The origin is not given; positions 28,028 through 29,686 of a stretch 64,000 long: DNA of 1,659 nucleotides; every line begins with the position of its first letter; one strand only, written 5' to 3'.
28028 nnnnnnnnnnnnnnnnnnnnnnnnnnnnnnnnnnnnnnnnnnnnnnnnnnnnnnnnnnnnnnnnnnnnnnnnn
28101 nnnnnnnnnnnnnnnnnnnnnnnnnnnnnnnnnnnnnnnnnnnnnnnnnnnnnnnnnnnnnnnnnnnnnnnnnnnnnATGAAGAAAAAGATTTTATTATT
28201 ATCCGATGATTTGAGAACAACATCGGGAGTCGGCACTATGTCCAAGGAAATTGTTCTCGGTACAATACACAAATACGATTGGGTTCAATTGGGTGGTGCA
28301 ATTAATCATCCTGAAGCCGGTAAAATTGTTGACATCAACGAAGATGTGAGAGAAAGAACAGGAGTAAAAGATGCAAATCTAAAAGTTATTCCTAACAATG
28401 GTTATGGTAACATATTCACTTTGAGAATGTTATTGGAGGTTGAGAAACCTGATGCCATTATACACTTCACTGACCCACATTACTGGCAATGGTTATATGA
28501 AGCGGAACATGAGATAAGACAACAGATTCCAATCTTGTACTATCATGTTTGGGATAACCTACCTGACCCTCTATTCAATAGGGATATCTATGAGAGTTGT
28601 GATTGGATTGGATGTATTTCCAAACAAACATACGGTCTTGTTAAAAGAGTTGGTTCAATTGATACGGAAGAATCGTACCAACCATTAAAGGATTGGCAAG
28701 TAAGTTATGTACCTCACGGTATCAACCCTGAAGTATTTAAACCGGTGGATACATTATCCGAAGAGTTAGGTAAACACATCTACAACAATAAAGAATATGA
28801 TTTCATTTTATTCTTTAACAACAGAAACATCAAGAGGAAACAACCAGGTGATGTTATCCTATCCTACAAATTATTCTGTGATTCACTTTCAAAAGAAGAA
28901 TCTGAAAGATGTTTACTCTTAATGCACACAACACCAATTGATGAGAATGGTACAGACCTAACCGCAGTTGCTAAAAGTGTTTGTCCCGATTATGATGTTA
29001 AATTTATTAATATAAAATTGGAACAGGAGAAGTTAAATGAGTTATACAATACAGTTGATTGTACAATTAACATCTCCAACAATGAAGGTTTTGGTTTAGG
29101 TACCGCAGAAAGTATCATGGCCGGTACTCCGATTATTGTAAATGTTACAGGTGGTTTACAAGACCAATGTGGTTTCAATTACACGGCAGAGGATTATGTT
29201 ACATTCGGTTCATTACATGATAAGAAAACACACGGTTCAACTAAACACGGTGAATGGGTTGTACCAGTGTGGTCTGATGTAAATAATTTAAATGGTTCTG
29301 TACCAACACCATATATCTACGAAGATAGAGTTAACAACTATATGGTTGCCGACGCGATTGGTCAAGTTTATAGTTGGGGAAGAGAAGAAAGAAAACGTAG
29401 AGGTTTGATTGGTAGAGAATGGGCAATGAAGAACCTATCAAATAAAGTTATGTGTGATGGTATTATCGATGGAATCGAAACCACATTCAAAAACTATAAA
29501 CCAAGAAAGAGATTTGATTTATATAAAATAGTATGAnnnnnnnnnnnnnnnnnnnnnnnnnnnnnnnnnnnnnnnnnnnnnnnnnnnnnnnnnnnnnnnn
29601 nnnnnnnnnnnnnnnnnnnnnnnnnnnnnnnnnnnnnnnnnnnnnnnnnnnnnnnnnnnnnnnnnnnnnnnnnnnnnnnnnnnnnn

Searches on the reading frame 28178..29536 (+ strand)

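Call 8: search_protein_families(library=pfam, proteins=[window:28178-29536:+], max_evalue=0.001)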
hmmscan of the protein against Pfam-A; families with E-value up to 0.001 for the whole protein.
window:28178-29536:+ (452 aa): 3 families
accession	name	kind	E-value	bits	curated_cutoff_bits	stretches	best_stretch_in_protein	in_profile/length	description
PF20706.3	GT4-conflict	-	3.7e-07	29.9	26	1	240-328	228-317/385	Family 4 Glycosyltransferase in conflict systems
PF00534.26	Glycos_transf_1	-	2.6e-06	27.5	26.4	1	280-330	80-130/172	Glycosyl transferases group 1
PF13692.12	Glyco_trans_1_4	-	0.00055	20.7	27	1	274-329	61-113/142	Glycosyl transferases group 1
